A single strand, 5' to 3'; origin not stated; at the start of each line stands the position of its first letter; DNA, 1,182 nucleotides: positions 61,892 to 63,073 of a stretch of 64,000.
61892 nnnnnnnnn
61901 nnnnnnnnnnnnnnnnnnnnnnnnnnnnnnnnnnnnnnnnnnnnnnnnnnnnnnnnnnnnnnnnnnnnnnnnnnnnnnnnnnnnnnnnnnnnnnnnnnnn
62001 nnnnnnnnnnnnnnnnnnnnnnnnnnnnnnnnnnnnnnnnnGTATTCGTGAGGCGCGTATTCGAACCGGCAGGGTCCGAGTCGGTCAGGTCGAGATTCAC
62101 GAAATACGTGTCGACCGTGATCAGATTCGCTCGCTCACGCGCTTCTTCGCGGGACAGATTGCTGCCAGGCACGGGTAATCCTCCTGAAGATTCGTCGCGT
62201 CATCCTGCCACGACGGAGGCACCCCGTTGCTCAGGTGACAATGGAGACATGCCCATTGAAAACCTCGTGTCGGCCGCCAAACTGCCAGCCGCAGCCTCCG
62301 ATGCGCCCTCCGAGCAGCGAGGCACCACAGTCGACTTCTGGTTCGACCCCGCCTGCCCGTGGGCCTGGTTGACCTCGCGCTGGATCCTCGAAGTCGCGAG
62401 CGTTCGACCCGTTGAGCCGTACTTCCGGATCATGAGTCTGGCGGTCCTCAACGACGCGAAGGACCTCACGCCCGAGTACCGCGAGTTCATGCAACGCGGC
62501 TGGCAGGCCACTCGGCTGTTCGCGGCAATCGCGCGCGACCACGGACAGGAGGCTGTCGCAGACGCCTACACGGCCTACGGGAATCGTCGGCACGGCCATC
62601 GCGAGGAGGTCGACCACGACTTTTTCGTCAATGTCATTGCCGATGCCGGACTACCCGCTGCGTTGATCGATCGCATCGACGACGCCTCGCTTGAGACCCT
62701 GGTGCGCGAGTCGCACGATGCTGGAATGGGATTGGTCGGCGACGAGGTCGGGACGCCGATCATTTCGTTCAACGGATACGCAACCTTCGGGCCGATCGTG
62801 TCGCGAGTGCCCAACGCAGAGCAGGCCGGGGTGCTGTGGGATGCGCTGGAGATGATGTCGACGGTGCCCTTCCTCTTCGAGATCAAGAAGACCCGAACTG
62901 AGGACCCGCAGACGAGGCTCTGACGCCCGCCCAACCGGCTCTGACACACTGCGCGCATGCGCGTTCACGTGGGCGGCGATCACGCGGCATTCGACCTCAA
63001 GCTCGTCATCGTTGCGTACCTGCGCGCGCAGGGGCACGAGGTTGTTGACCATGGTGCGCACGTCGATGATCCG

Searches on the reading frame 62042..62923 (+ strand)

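Call 87: search_protein_families(library=pfam, proteins=[window:62042-62923:+], max_evalue=0.0001)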
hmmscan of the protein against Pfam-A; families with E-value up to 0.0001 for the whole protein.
window:62042-62923:+ (293 aa): 2 families
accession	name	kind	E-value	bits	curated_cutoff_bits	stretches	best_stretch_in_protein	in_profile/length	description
PF22234.2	Rv2466c-like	-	3.8e-60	203.6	27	1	105-283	2-180/180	Mycothiol-dependent nitroreductase Rv2466c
PF01323.26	DSBA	-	6.4e-05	23.3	25.6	0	96-249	1-178/191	DSBA-like thioredoxin domain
